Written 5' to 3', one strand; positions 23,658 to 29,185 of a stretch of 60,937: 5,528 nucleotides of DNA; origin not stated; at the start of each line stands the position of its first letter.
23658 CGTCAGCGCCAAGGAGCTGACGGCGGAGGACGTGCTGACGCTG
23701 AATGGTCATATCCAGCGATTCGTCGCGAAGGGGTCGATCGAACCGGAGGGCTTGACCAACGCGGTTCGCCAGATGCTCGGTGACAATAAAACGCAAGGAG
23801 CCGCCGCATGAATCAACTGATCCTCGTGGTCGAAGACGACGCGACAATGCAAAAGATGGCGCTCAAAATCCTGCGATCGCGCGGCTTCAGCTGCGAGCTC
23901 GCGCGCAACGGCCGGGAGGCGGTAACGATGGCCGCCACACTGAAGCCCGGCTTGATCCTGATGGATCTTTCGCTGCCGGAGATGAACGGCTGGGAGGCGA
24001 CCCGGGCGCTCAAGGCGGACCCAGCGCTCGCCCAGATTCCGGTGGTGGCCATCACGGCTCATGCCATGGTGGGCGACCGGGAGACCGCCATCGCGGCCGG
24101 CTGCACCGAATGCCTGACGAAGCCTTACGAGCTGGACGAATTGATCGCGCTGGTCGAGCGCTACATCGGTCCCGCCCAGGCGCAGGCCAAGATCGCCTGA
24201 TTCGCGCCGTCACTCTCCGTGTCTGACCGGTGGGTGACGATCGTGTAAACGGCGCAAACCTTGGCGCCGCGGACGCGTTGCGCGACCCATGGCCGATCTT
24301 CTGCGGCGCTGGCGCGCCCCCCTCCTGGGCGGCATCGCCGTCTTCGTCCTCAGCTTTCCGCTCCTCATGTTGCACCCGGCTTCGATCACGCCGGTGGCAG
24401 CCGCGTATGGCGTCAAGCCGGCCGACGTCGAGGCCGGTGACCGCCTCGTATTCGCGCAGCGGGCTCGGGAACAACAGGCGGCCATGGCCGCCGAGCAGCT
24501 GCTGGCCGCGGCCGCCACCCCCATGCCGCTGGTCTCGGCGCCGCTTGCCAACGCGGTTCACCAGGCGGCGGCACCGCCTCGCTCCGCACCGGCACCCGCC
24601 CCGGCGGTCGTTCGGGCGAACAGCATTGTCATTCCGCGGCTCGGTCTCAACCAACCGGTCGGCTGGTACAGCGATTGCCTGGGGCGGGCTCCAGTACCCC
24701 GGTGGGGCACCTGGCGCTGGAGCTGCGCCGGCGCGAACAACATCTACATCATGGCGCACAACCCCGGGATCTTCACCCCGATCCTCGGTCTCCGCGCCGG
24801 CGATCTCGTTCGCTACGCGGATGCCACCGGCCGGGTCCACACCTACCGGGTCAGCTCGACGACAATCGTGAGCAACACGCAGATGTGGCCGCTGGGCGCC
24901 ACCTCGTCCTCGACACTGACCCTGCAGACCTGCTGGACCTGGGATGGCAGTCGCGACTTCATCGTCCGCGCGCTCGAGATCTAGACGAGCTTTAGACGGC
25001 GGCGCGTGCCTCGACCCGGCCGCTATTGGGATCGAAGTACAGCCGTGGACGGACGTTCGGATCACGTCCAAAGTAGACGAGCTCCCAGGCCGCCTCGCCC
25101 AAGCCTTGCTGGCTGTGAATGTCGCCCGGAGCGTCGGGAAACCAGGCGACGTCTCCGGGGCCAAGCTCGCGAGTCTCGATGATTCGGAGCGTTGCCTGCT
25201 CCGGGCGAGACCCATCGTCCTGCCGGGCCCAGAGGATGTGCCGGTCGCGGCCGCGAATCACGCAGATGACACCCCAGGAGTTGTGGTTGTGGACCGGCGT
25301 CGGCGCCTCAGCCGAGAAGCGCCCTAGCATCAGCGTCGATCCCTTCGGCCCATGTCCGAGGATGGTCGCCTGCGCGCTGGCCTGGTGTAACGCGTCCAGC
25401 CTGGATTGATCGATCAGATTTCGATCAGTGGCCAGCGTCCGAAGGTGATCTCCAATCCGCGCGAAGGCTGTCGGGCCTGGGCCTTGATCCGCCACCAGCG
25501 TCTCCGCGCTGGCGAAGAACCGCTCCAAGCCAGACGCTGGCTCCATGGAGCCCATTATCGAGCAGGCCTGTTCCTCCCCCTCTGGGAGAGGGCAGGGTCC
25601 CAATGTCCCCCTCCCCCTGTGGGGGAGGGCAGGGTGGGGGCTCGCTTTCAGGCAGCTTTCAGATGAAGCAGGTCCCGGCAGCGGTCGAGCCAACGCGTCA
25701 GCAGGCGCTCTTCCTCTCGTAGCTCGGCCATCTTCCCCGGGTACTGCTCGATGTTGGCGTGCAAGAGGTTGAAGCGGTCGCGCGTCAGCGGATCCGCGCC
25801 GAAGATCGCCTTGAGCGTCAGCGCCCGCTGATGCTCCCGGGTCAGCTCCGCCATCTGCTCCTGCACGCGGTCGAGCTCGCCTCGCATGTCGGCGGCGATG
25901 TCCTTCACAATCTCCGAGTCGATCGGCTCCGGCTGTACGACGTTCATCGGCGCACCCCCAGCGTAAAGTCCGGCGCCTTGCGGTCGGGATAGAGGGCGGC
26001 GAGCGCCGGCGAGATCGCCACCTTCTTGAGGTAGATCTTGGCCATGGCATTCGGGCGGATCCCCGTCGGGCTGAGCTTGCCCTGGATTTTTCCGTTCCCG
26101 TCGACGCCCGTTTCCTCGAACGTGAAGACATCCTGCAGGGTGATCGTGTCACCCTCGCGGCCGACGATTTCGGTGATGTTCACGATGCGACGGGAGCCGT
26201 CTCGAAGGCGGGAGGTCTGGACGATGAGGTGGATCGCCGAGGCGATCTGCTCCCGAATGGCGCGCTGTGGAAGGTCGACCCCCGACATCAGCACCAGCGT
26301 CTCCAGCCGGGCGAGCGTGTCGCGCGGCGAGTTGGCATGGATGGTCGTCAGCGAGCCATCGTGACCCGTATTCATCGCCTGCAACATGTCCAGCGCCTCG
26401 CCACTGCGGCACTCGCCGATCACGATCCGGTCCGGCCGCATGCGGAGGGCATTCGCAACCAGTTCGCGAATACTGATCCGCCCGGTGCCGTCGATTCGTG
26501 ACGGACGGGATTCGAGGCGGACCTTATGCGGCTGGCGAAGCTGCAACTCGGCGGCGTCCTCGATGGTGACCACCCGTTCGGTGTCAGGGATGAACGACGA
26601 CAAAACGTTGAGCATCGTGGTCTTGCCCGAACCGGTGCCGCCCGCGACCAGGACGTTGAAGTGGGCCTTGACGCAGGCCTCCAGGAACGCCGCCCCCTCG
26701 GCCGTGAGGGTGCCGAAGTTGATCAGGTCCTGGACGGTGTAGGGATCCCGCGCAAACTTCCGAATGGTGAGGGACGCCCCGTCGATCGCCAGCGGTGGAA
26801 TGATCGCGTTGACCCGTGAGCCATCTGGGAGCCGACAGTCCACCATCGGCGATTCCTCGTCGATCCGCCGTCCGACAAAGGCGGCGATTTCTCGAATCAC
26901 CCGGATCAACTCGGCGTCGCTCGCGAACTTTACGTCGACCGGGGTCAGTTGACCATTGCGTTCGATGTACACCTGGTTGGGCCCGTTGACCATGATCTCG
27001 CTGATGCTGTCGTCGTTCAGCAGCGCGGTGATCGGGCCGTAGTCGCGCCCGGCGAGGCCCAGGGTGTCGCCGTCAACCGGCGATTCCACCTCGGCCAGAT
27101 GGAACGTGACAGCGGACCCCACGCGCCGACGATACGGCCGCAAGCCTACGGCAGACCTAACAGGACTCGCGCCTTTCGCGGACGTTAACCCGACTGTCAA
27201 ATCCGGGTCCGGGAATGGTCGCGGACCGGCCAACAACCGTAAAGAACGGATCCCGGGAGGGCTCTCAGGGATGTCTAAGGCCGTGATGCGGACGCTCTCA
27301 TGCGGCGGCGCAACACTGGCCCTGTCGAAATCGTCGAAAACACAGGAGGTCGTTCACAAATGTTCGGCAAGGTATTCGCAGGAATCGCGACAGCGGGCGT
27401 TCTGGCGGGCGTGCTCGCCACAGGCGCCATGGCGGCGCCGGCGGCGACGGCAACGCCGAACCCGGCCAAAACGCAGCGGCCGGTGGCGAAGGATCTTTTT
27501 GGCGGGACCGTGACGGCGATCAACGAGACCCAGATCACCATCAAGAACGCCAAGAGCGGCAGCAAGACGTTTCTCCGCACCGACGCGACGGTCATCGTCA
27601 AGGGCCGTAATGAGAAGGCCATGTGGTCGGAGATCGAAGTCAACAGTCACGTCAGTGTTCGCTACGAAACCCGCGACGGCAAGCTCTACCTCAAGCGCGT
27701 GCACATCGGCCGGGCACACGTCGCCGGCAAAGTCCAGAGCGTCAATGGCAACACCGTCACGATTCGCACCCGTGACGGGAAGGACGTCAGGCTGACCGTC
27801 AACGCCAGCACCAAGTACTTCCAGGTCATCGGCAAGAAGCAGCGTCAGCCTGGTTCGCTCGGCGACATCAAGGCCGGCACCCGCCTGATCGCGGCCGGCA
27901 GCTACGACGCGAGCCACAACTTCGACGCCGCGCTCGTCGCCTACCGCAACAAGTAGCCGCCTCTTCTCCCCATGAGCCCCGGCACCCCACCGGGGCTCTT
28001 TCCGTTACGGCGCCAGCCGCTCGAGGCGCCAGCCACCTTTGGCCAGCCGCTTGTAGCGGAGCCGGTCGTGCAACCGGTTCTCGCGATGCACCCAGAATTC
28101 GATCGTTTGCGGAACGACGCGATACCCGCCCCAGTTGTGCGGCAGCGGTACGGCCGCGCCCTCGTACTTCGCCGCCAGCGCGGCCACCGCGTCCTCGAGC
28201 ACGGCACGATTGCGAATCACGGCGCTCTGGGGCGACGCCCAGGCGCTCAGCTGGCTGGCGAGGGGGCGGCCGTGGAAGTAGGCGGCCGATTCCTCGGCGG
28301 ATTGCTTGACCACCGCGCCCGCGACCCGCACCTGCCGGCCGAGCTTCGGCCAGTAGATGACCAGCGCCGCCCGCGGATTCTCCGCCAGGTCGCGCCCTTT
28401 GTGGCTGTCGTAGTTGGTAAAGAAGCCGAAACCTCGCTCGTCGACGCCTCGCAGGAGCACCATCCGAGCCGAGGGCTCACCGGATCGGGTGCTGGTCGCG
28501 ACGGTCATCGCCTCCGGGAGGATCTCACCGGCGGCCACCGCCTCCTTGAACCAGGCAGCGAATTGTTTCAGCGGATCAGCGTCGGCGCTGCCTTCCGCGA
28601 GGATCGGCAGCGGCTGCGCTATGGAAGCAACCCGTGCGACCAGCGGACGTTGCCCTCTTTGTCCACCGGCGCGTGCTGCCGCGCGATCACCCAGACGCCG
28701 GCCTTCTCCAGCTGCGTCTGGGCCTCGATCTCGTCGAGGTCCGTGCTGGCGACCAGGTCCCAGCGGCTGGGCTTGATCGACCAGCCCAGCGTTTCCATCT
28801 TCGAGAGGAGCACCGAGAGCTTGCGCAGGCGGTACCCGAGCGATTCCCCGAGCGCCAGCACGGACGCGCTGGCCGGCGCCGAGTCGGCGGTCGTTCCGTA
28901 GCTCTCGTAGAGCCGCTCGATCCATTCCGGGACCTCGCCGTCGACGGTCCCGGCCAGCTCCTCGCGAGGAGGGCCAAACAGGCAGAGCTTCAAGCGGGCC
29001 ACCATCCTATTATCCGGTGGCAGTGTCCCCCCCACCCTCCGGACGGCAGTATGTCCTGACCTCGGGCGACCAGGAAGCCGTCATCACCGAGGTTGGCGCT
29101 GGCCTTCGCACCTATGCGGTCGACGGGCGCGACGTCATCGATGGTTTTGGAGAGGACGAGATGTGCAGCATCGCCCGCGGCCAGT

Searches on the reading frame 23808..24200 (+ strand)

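Call 62: search_protein_families(library=pfam, proteins=[window:23808-24200:+], max_evalue=0.00001)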
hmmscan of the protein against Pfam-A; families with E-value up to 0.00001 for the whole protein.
window:23808-24200:+ (130 aa): 1 family
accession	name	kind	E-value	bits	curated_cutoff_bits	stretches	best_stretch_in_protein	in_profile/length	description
PF00072.30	Response_reg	-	1.7e-26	93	30.2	1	5-116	1-110/111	Response regulator receiver domain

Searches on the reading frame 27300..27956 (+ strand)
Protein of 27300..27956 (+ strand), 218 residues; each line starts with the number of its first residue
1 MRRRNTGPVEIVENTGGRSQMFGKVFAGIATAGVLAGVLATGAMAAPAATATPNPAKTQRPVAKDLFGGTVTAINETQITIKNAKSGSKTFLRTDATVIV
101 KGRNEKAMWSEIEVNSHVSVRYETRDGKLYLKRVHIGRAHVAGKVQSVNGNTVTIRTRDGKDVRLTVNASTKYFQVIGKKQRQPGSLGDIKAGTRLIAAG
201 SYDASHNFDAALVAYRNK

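Call 62: search_protein_families(library=pfam, proteins=[window:27300-27956:+], max_evalue=0.00001)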
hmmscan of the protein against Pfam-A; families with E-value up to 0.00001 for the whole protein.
window:27300-27956:+ (218 aa): 1 family
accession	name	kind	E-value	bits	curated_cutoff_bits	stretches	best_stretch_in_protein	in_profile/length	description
PF18914.6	DUF5666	-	1.5e-09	38.4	27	0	69-130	2-55/60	Domain of unknown function (DUF5666)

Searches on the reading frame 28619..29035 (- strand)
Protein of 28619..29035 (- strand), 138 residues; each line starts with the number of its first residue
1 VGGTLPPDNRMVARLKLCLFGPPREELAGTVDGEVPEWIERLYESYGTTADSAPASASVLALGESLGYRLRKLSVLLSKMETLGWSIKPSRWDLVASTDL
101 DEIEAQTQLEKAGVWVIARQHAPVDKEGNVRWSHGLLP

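Call 84: search_protein_families(library=pfam, proteins=[window:28619-29035:-], max_evalue=1)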
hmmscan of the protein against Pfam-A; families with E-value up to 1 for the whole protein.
window:28619-29035:- (138 aa): 0 families

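Call 85: search_solved_structures(query=window:28619-29035:-, max_evalue=5)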
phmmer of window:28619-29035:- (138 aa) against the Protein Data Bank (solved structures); distinct sequences matched with E-value up to 5: 4.
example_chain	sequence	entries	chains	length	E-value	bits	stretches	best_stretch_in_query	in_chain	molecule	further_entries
8c5y_A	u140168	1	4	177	0.051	16.7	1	15-114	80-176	Replication factor A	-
8aas_A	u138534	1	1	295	0.15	15.2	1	15-114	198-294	Replication factor A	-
8aaj_A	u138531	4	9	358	0.19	14.9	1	15-114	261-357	Replication factor A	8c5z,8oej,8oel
1t0f_C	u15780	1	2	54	0.96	12.6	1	87-112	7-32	Transposon Tn7 transposition protein tnsC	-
